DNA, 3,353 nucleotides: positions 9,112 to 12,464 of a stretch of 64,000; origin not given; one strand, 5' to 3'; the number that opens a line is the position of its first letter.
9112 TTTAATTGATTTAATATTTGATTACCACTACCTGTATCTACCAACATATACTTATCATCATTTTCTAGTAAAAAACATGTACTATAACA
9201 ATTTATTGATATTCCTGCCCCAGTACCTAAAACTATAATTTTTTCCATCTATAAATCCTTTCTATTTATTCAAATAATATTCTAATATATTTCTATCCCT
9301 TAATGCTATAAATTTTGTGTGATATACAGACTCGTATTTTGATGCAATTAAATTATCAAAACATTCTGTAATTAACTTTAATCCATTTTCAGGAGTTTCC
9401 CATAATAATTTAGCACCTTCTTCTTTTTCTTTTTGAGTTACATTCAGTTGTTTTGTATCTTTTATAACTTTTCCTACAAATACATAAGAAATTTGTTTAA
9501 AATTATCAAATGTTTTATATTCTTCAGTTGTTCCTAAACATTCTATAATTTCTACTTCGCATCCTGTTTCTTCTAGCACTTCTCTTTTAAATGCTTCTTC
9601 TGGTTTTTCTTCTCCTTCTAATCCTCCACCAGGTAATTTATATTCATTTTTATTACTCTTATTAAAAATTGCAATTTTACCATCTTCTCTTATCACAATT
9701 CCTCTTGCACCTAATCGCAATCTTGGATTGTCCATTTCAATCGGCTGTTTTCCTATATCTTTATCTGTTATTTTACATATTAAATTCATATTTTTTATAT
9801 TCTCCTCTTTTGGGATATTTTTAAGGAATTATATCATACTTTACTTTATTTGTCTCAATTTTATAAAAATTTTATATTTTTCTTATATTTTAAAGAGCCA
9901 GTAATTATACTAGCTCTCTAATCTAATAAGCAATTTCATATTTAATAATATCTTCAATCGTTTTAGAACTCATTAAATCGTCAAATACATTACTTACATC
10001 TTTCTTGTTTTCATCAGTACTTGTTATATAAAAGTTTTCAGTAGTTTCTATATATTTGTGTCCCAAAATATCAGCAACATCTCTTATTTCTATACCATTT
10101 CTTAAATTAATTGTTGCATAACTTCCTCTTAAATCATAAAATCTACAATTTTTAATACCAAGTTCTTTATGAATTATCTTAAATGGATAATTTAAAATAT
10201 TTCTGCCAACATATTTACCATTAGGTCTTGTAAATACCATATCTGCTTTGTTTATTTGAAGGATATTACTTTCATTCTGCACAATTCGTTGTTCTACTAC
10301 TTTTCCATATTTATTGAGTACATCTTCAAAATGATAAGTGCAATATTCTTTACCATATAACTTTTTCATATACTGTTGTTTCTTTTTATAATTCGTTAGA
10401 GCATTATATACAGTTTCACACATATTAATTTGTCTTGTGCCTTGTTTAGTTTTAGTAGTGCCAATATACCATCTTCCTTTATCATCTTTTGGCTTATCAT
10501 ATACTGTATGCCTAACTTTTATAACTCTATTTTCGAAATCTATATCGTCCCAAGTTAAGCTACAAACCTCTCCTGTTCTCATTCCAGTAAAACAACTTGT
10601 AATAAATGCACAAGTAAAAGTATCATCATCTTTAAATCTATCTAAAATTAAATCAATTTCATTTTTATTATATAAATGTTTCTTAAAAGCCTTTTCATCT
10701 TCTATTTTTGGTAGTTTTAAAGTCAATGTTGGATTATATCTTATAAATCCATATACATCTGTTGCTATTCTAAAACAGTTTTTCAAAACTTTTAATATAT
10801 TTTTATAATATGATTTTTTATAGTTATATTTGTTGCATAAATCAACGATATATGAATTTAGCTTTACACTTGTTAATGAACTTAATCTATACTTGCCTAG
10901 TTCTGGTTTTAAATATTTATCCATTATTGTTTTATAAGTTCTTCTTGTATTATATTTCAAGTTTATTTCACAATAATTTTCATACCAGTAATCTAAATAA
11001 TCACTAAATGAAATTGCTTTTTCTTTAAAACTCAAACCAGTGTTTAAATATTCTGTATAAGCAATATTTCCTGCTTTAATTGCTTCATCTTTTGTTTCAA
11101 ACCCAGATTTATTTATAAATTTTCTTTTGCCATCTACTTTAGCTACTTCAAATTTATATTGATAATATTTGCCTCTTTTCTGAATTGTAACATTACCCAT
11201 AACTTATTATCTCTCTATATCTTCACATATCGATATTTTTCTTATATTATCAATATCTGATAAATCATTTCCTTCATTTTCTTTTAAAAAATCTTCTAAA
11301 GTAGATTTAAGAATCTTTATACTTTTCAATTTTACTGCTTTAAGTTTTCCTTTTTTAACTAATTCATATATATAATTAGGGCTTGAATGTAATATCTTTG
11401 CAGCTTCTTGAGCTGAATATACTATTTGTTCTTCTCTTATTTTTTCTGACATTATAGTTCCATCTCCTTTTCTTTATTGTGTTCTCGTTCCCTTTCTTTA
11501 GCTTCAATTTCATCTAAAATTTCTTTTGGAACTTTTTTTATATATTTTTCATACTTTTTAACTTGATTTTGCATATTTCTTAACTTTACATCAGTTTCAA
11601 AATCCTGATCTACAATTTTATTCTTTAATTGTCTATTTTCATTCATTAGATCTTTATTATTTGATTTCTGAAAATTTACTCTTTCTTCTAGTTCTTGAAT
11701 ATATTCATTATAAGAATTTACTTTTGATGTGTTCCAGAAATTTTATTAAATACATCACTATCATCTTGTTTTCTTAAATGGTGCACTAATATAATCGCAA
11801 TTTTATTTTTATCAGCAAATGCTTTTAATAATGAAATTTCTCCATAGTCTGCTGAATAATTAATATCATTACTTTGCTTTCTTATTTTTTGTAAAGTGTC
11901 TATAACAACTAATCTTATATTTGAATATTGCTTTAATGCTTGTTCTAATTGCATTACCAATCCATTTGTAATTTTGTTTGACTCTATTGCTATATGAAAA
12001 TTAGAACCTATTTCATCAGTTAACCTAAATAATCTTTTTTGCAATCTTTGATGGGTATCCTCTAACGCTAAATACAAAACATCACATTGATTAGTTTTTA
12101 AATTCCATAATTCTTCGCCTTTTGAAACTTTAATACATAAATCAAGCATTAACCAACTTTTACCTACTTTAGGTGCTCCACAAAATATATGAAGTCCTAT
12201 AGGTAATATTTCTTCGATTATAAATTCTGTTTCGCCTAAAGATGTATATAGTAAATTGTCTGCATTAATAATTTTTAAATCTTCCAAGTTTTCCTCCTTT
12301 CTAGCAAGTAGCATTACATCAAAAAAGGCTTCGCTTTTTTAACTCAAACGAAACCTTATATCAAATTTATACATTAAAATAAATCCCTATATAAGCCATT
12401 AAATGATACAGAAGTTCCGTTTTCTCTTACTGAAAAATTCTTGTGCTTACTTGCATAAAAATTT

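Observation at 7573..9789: Island cargo: NUDIX - MBL-fold hydrolase - NUDIX operon plus a small basic protein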

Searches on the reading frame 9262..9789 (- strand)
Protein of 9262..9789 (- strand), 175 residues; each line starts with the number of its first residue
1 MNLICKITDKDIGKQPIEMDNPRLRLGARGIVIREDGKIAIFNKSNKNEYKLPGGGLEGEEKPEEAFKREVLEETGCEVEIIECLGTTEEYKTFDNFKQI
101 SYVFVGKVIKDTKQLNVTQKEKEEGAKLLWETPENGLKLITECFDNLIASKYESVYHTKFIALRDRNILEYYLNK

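Call 4: search_protein_families(library=pfam, proteins=[window:9262-9789:-], max_evalue=0.01)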
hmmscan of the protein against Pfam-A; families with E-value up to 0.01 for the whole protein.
window:9262-9789:- (175 aa): 1 family
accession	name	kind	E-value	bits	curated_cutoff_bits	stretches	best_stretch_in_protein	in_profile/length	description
PF00293.34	NUDIX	-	2.8e-15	56.9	21.1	1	25-134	3-116/134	NUDIX domain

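Call 5: search_protein_families(library=ncbifam, proteins=[window:9262-9789:-], max_evalue=0.01)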
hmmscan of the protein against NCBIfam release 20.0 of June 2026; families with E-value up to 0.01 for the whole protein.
window:9262-9789:- (175 aa): 15 families
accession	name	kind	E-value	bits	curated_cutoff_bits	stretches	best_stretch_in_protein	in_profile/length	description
NF001937.0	PRK00714.1-4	equivalog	2.8e-09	36.8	139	1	22-99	5-82/161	RNA pyrophosphohydrolase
NF008044.0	PRK10776.1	equivalog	8.5e-08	32.1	148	1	32-101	11-83/130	8-oxo-dGTP diphosphatase MutT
TIGR02705.1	nudix_YtkD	equivalog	9.1e-08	31.8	154.4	1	33-90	30-87/156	RNA deprotection pyrophosphohydrolase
NF001938.0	PRK00714.1-5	equivalog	6.5e-07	28.8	116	1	44-96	41-91/172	RNA pyrophosphohydrolase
NF001936.0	PRK00714.1-3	equivalog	8.3e-07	29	118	1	41-109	27-97/155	RNA pyrophosphohydrolase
NF041652.1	Nud_hyd_Dein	equivalog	3e-06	27.5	200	1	32-121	29-115/152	Nudix hydrolase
NF006530.0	PRK08999.1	equivalog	3.3e-06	26.4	245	1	29-87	10-72/315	Nudix family hydrolase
NF001934.0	PRK00714.1-1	equivalog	3.5e-06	26.6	241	1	30-122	12-98/176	RNA pyrophosphohydrolase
TIGR00586.1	mutt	equivalog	5.8e-06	26.4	97.9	1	29-92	9-75/129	8-oxo-dGTP diphosphatase MutT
NF001935.0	PRK00714.1-2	equivalog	1.6e-05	24.5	259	1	40-96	23-79/183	RNA pyrophosphohydrolase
NF052459.1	OxoGTPPhMutT1Mycb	equivalog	0.00015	21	475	1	37-142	18-115/292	8-oxo-(d)GTP phosphatase MutT1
TIGR00052.1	TIGR00052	subfamily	0.00027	20.6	79.55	1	32-124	60-154/188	nudix-type nucleoside diphosphatase, YffH/AdpP family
NF012016.0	PRK15472.1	equivalog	0.00047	19.9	95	1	49-86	32-69/141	nucleoside triphosphatase NudI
NF006961.0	PRK09438.1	equivalog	0.0013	18.2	103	1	39-115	22-100/151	dihydroneopterin triphosphate diphosphatase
NF007834.0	PRK10546.1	equivalog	0.0067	16.2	156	0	32-90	10-72/135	pyrimidine (deoxy)nucleoside triphosphate diphosphatase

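Call 6: search_protein_families(library=padloc, proteins=[window:9262-9789:-], max_evalue=0.01)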
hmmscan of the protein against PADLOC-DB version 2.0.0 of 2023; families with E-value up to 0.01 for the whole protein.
window:9262-9789:- (175 aa): 1 family
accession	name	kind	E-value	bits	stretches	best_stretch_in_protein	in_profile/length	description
PDLC04899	PDC-S07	-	1.7e-11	41.9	1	32-93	13-79/135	-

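Call 7: search_protein_families(library=phrogs, proteins=[window:9262-9789:-], max_evalue=0.001)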
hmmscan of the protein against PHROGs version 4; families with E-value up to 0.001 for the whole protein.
window:9262-9789:- (175 aa): 7 families
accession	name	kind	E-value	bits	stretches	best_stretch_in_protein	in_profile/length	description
phrog_1198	-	other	3.3e-19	70.6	1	26-142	39-156/253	MutT/NUDIX hydrolase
phrog_19657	-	other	1.7e-11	45.4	1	20-142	32-156/176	nudix hydrolase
phrog_15528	-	head and packaging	7.9e-10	38.7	1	28-135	524-622/794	portal protein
phrog_10313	-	other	1.3e-08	35.8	1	31-117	17-105/159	nudix hydrolase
phrog_1185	-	other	1.4e-08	35.6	1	29-111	151-240/301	nudix hydrolase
phrog_6216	-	unknown function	4.1e-07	30.1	1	29-81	5-57/545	-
phrog_25541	-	unknown function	0.00014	22.4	1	29-88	78-136/210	-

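Call 10: search_solved_structures(query=window:9262-9789:-, max_evalue=0.001)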
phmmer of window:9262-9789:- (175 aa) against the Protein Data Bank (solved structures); distinct sequences matched with E-value up to 0.001: 35.
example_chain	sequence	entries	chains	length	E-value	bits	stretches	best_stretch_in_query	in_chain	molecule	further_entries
2azw_A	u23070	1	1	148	3.8e-11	46.2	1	25-141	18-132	MutT/nudix family protein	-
3i7u_A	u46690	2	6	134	1.2e-07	34.9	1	28-102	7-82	AP4A hydrolase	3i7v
3id9_A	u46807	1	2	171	2.2e-06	30.7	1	24-90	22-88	MutT/NUDIX family protein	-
3ees_A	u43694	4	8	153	3.6e-06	30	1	33-90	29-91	Probable pyrophosphohydrolase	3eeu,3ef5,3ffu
3mcf_A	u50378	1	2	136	5e-06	29.5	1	34-144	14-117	Diphosphoinositol polyphosphate phosphohydrolase 3-alpha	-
3smd_A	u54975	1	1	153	8.5e-06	28.8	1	31-105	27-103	MutT/NUDIX family protein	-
2duk_A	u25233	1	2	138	1.5e-05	28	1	35-140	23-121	MS0616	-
7nnj_A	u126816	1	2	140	1.6e-05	27.9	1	35-139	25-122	Diphosphoinositol polyphosphate phosphohydrolase 2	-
4jzu_A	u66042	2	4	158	2.5e-05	27.3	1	32-135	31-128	RNA PYROPHOSPHOHYDROLASE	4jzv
5ltu_A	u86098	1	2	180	3e-05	27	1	35-139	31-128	Diphosphoinositol polyphosphate phosphohydrolase 2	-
9t48_A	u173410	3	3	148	4.9e-05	26.3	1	40-120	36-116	Diphosphoinositol polyphosphate phosphohydrolase 1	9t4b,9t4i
9t4c_A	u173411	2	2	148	5.5e-05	26.2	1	40-128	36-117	Diphosphoinositol polyphosphate phosphohydrolase 1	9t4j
9t4d_A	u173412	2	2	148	5.7e-05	26.1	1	38-120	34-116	Diphosphoinositol polyphosphate phosphohydrolase 1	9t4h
1jrk_A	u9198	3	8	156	5.9e-05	26.1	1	32-83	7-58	Nudix homolog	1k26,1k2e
8zjb_A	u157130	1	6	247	7.4e-05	25.7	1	37-99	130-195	Nudix hydrolase domain-containing protein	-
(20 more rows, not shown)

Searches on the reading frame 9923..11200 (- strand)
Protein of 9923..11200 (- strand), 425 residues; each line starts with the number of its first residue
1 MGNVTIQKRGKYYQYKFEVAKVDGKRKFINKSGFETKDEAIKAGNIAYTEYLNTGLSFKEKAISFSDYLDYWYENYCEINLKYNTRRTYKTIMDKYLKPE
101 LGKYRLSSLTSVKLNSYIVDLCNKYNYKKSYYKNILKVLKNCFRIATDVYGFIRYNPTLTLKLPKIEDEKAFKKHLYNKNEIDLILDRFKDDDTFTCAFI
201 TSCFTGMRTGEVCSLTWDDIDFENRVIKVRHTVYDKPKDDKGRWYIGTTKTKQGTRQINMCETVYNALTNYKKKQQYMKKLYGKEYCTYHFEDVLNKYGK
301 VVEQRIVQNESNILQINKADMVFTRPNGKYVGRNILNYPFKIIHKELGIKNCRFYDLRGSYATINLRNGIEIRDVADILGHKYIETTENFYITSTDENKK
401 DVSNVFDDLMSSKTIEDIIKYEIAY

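Call 4: search_protein_families(library=pfam, proteins=[window:9923-11200:-], max_evalue=0.01)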
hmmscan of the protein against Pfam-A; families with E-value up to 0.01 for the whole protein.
window:9923-11200:- (425 aa): 3 families
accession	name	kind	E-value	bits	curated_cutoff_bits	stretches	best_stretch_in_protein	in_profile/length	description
PF00589.27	Phage_integrase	-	1.7e-21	77.2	27.1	1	202-396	31-170/172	Phage integrase family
PF14659.12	Phage_int_SAM_3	-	7.7e-12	45.7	22.6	1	65-118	2-54/58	Phage integrase, N-terminal SAM-like domain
PF14657.12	Arm-DNA-bind_4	-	0.0002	21.3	22.3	1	13-43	2-34/47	Arm DNA-binding domain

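Call 5: search_protein_families(library=ncbifam, proteins=[window:9923-11200:-], max_evalue=0.01)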
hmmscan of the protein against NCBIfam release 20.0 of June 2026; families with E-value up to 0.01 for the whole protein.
window:9923-11200:- (425 aa): 9 families
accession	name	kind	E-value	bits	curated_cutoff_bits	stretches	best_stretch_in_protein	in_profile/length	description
NF040815.2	recomb_XerA_Arch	equivalog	4.5e-24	85.4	220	2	80-236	11-154/263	site-specific tyrosine recombinase/integron integrase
TIGR02225.1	recomb_XerD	equivalog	1.1e-18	67.6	329.6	2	77-271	9-183/290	site-specific tyrosine recombinase XerD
TIGR02224.1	recomb_XerC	equivalog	2.7e-14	53.2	335.15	2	291-396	180-280/295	tyrosine recombinase XerC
NF001399.0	PRK00283.1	subfamily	1.9e-13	50.3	279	2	77-230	18-171/300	tyrosine recombinase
TIGR02249.1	integrase_gron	subfamily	2.1e-11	43.8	265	1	83-402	16-308/315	integron integrase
NF002331.0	PRK01287.1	subfamily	2.1e-11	43.4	371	2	131-232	99-201/365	site-specific tyrosine recombinase XerC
NF011946.0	PRK15417.1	equivalog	9.2e-06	25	435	1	344-388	265-310/337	integron integrase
NF003462.0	PRK05084.1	equivalog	2.6e-05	23.1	267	0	355-404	306-355/360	tyrosine recombinase XerS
NF007370.0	PRK09870.1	subfamily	0.00012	21.8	221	0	173-230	9-69/200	tyrosine-type DNA invertase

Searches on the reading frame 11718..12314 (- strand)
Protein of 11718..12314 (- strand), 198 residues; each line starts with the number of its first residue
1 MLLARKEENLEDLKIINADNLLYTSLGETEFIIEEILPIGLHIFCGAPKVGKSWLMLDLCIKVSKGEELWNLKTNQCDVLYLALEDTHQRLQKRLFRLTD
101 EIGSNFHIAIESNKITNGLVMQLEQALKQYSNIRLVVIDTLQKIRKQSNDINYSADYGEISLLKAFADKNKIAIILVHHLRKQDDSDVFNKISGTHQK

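Call 4: search_protein_families(library=pfam, proteins=[window:11718-12314:-], max_evalue=0.01)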
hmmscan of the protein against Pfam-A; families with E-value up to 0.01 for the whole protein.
window:11718-12314:- (198 aa): 5 families
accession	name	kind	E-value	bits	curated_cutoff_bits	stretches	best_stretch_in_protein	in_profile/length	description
PF13481.12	AAA_25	-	1.8e-26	93.5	27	1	26-184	19-194/195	AAA domain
PF03796.21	DnaB_C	-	8.9e-09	35.5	27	1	117-184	115-182/255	DnaB-like helicase C terminal domain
PF13401.12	AAA_22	-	0.00043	21.1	27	1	42-177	8-121/130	AAA domain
PF01926.29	MMR_HSR1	-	0.0036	17.8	21.9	1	44-152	4-97/113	50S ribosome-binding GTPase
PF13173.12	AAA_14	-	0.0042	17.5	27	0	44-158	7-88/129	AAA domain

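Call 5: search_protein_families(library=ncbifam, proteins=[window:11718-12314:-], max_evalue=0.01)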
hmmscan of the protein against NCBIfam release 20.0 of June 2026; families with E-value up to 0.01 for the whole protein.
window:11718-12314:- (198 aa): 4 families
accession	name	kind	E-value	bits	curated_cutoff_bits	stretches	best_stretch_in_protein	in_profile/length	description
TIGR00416.1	sms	equivalog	6.3e-07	28.5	403.05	1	26-183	80-224/454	DNA repair protein RadA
TIGR00665.1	DnaB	equivalog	2e-05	23.6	385.25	0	121-180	295-355/435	replicative DNA helicase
TIGR03600.1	phage_DnaB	exception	0.00039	19.5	498.65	1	117-183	290-356/421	phage replicative helicase, DnaB family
TIGR02237.1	recomb_radB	equivalog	0.0021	18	172.4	1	99-195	64-164/210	DNA repair and recombination protein RadB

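Call 6: search_protein_families(library=padloc, proteins=[window:11718-12314:-], max_evalue=0.01)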
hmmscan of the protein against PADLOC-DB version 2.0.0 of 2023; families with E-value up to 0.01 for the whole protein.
window:11718-12314:- (198 aa): 0 families

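Call 7: search_protein_families(library=phrogs, proteins=[window:11718-12314:-], max_evalue=0.001)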
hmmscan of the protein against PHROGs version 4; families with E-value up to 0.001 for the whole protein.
window:11718-12314:- (198 aa): 16 families
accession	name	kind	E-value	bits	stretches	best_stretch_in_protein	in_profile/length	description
phrog_3123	-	unknown function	9.4e-19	68.4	1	6-186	307-511/583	-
phrog_1284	-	unknown function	3.1e-16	60.6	1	27-185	22-189/306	-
phrog_6357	-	unknown function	6.3e-14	53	1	28-184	19-168/321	-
phrog_906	-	DNA, RNA and nucleotide metabolism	7.5e-12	45.8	1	26-184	513-676/872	DNA polymerase/primase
phrog_19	-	DNA, RNA and nucleotide metabolism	7.1e-11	42.7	1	41-186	355-512/621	DnaB-like replicative helicase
phrog_239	-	DNA, RNA and nucleotide metabolism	3.4e-10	40.5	1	41-185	360-522/801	DNA primase/helicase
phrog_243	-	DNA, RNA and nucleotide metabolism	4.5e-10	39.9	1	129-187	139-198/273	DnaB-like replicative helicase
phrog_2597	-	DNA, RNA and nucleotide metabolism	5.5e-09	36.1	1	30-182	357-516/747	DNA primase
phrog_13004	-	unknown function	1.5e-06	28.2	1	38-183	132-291/363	-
phrog_6891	-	other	2.1e-06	28.6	1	42-187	45-166/310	ATPase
phrog_5482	-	unknown function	3.9e-06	26.8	1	119-186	147-217/341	-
phrog_6012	-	DNA, RNA and nucleotide metabolism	1.3e-05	25.6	1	44-186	153-299/447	DNA helicase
phrog_26214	-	unknown function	0.00013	21.7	1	35-183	51-184/420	-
phrog_25693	-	unknown function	0.00016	21.4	0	44-145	55-175/405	-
phrog_2850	-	unknown function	0.00018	21.5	1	29-183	147-310/465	-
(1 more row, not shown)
